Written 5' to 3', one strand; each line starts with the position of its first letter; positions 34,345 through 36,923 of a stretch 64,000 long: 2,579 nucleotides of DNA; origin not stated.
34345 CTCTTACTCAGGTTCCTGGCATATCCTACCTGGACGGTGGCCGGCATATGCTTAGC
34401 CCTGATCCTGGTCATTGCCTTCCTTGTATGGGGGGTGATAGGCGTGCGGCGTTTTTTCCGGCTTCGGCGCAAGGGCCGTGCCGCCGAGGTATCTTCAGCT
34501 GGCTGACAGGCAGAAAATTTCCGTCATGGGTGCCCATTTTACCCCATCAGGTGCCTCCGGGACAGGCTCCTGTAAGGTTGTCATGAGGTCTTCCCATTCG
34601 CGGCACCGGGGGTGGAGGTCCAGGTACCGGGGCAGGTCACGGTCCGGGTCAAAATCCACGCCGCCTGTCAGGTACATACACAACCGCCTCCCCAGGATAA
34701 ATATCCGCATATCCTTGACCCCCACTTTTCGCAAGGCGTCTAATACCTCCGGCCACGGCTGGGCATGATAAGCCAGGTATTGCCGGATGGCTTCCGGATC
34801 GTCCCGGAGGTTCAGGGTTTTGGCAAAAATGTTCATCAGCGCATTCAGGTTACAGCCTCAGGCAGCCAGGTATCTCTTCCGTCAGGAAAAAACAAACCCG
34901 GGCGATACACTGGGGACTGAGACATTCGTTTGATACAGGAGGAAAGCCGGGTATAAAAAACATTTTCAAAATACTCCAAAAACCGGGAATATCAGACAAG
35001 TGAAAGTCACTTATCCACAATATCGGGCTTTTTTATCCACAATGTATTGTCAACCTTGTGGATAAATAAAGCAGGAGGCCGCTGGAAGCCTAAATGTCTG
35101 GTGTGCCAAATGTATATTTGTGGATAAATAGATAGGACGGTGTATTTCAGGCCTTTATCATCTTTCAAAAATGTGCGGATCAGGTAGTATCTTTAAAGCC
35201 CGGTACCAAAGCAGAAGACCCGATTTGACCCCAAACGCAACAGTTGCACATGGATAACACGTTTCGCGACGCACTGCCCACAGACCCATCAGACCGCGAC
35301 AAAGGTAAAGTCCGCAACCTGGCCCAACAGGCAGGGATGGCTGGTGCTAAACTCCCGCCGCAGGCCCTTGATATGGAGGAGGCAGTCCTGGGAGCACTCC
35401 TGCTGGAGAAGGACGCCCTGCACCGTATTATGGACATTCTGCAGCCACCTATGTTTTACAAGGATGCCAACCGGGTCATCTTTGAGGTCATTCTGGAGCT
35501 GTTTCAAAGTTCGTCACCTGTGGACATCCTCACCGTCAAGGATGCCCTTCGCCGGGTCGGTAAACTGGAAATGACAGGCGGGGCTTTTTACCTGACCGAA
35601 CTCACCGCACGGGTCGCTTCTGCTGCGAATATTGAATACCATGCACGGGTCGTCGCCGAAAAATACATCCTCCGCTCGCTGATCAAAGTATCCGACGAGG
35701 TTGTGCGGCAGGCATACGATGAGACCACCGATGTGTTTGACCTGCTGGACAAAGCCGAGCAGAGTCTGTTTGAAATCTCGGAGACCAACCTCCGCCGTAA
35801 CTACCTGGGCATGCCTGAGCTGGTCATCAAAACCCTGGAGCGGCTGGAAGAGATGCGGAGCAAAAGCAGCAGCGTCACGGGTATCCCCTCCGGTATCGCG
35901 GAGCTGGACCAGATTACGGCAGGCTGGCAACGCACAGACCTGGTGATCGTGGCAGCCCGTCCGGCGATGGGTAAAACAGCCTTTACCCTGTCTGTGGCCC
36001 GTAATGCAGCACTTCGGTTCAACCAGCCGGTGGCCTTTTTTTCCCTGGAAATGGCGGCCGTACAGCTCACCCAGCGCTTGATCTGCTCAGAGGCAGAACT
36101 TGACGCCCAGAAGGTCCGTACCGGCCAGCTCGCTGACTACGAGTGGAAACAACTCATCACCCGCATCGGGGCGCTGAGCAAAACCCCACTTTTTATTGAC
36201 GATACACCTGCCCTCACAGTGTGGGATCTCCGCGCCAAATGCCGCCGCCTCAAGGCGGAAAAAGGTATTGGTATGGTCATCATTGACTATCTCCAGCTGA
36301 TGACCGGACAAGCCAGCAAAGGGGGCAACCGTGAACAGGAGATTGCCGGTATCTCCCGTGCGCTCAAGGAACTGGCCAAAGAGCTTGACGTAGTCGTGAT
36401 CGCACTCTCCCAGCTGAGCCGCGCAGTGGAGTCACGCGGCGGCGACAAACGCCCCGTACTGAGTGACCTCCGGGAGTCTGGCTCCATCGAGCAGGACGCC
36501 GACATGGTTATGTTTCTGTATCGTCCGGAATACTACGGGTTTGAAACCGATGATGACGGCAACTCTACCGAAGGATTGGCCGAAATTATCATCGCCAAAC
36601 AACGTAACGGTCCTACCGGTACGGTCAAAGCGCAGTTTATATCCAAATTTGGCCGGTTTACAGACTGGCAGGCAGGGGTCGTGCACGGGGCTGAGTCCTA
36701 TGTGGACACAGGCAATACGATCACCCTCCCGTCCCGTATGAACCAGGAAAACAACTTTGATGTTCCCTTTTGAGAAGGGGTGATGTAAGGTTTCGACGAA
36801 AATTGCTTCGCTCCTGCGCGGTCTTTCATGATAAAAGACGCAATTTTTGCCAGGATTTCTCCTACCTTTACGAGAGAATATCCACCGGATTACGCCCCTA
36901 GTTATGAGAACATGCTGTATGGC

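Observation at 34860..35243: Four perfect DnaA boxes plus an AT-rich tract immediately upstream of dnaB: candidate oriC or DnaA-regulated dnaB promoter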

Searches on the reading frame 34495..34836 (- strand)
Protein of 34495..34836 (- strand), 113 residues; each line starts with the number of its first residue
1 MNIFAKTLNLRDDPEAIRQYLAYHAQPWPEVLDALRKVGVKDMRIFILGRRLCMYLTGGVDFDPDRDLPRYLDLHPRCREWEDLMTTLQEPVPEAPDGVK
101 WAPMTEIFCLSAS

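Call 7: search_protein_families(library=pfam, proteins=[window:34495-34836:-])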
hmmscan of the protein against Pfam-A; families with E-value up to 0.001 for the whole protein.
window:34495-34836:- (113 aa): 1 family
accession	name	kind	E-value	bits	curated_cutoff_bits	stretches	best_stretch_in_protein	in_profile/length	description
PF05336.19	rhaM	-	4.5e-23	81.9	23.4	1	5-109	3-104/105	L-rhamnose mutarotase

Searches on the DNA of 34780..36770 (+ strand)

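Call 62: search_rna_families(source=L001, start=9100, end=9960, threshold=evalue, max_evalue=0.01)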
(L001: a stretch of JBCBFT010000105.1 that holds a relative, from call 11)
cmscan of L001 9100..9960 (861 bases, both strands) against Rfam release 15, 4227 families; matches with E-value up to 0.01: 1.
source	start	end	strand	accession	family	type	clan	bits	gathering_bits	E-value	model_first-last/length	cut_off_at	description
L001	9278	9472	-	RF00174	Cobalamin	Cis-reg; riboswitch;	CL00101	109.2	31.5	2.5e-28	1-189/189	no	Cobalamin riboswitch aptamer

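Call 63: search_rna_families(source=window, start=34780, end=35320, threshold=evalue, max_evalue=1)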
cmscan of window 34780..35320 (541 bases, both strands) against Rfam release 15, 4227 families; matches with E-value up to 1: 0.
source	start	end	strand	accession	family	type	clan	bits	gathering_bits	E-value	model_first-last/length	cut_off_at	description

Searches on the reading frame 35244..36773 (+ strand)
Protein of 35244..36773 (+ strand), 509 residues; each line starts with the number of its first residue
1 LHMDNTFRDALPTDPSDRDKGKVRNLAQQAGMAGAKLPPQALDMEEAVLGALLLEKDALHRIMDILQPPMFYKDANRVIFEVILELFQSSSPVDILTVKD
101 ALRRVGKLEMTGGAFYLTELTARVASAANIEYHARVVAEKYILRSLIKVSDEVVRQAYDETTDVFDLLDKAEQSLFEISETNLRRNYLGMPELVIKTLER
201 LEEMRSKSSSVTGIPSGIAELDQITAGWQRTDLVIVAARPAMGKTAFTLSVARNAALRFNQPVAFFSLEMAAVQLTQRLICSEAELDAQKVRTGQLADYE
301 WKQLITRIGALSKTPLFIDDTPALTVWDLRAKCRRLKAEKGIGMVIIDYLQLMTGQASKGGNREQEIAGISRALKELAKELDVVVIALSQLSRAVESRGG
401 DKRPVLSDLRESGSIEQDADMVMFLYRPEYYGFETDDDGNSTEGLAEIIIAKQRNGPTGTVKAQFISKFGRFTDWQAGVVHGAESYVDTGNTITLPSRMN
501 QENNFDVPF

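Call 7: search_protein_families(library=pfam, proteins=[window:35244-36773:+])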
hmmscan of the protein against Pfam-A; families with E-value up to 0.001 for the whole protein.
window:35244-36773:+ (509 aa): 4 families
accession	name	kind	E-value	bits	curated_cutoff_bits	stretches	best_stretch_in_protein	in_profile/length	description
PF03796.21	DnaB_C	-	1.3e-107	359.4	27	1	213-474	1-255/255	DnaB-like helicase C terminal domain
PF00772.26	DnaB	-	3.4e-31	107.8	23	1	38-139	2-103/103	DnaB-like helicase N terminal domain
PF13481.12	AAA_25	-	3e-15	56.8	27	1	205-391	6-190/195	AAA domain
PF06745.19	ATPase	-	5.2e-07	29.7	26.6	1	214-393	1-166/231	KaiC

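Call 10: find_encoding_contigs(protein=window:35250-36773:+, flank=10000, max_places=10)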
Protein window:35250-36773:+ (507 aa): no gene with exactly this product is on record in the collection.

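Call 11: find_related_loci(query=window:35250-36770:+, collection=genome_contigs, flank=10000)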
Query window:35250-36770:+ (507 aa) in genome_contigs; peptide patterns used: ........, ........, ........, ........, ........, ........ (x = any residue, [..] = any of these).
600 stretches matched a pattern (row limit reached: there are more); 599 encode a relative of the query (tblastn E <= 1e-3); the best 80 are kept; 80 distinct loci.
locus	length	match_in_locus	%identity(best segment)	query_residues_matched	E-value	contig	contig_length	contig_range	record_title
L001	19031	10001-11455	77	28-507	0e+0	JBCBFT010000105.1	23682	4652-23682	MAG: Bacteroidota bacterium isolate J06613_6 NODE_105_length_23682_cov_11.272019, whole genome shotgun sequence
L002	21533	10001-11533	57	2-502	0e+0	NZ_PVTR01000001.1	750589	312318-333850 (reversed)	Mongoliibacter ruber strain DSM 27929 Ga0181024_101, whole genome shotgun sequence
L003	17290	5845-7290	60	33-498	0e+0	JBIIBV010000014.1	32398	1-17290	MAG: Sphingobacteriaceae bacterium isolate ME2000-06-20pf_3300042868_group1_bin77 Rohwer_bin1082_scaffold_1064_c1, whole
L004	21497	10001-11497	58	17-507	0e+0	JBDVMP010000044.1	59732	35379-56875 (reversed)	MAG: Cyclobacteriaceae bacterium isolate LC.127.F.D4_180_7 LC_127_F_D4_180_7_000000000061, whole genome shotgun sequence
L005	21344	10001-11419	60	33-503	0e+0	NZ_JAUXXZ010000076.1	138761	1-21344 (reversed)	MAG: Daejeonella sp. isolate C18_concoct.bin.0_sub C18_k141_61884, whole genome shotgun sequence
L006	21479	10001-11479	59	33-504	0e+0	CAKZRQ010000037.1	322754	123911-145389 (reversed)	MAG TPA_asm: uncultured Cyclobacteriaceae bacterium isolate ERR2094171_bin.30_CONCOCT_v1.1_MAG genome assembly, contig:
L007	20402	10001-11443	57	33-507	0e+0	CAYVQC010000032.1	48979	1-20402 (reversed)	MAG TPA_asm: uncultured Bacteroidales bacterium isolate SRP252850_co1_394 genome assembly, contig: NODE_1005_length_4897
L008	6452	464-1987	59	20-507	0e+0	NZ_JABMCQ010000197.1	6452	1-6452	Sphingobacterium shayense strain CrR18 scf_15998_197, whole genome shotgun sequence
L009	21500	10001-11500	58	33-507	0e+0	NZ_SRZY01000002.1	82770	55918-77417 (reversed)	Sphingobacterium lumbrici strain 1.3611 contig002, whole genome shotgun sequence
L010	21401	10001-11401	60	36-504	0e+0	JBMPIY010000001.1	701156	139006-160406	Cytophagales bacterium SYC-11 NODE_1_length_701156_cov_161.444853, whole genome shotgun sequence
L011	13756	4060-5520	57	16-504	0e+0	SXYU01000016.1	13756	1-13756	MAG: Cytophagales bacterium isolate F1-20-MAGs093 F1-20__c42034, whole genome shotgun sequence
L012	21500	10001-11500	58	22-507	0e+0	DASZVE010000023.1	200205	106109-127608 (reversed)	MAG TPA_asm: Mucilaginibacter sp. isolate SMAG_U6123 k141_97326, whole genome shotgun sequence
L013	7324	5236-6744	57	16-507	0e+0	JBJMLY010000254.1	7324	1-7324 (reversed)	MAG: Cytophagaceae bacterium isolate H3_16_all_fractions_metab_44_44_0 k255_3997366, whole genome shotgun sequence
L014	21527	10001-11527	56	16-507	0e+0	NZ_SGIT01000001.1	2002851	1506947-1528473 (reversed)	Sphingobacterium corticibacterium strain 30C10-4-7 Scaffold1, whole genome shotgun sequence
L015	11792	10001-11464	57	15-498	0e+0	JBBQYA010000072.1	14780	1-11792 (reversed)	MAG: Sphingobacteriales bacterium isolate Co_metawrap_2142 Cmw_2142_k141_18782463_length_14780_cov_25.0000, whole genome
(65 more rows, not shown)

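Call 42: find_related_loci(query=window:35250-36770:+, collection=metagenome_contigs, flank=10000)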
Query window:35250-36770:+ (507 aa) in metagenome_contigs; peptide patterns used: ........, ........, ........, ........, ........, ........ (x = any residue, [..] = any of these).
600 stretches matched a pattern (row limit reached: there are more); 598 encode a relative of the query (tblastn E <= 1e-3); the best 80 are kept; 80 distinct loci.
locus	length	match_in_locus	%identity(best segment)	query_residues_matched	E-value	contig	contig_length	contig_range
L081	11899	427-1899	61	2-500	0e+0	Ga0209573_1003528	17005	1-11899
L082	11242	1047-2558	56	18-507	0e+0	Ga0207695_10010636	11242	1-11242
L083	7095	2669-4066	59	13-472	0e+0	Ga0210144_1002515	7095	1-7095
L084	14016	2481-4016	58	20-507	0e+0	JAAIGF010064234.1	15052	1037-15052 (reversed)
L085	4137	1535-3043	57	18-507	0e+0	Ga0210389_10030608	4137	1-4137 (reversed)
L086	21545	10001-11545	55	1-507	0e+0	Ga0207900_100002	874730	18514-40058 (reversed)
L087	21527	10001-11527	57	18-507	0e+0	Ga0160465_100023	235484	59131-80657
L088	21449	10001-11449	58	33-496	0e+0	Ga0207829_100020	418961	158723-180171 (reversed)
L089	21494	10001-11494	58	30-507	0e+0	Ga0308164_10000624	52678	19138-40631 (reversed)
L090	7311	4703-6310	55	1-507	0e+0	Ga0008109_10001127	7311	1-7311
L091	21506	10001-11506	57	18-507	0e+0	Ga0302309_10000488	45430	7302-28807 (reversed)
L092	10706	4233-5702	55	18-498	0e+0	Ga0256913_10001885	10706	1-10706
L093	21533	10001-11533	56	14-507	0e+0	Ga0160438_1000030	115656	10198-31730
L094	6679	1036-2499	57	29-498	0e+0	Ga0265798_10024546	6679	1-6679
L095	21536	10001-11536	56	20-507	0e+0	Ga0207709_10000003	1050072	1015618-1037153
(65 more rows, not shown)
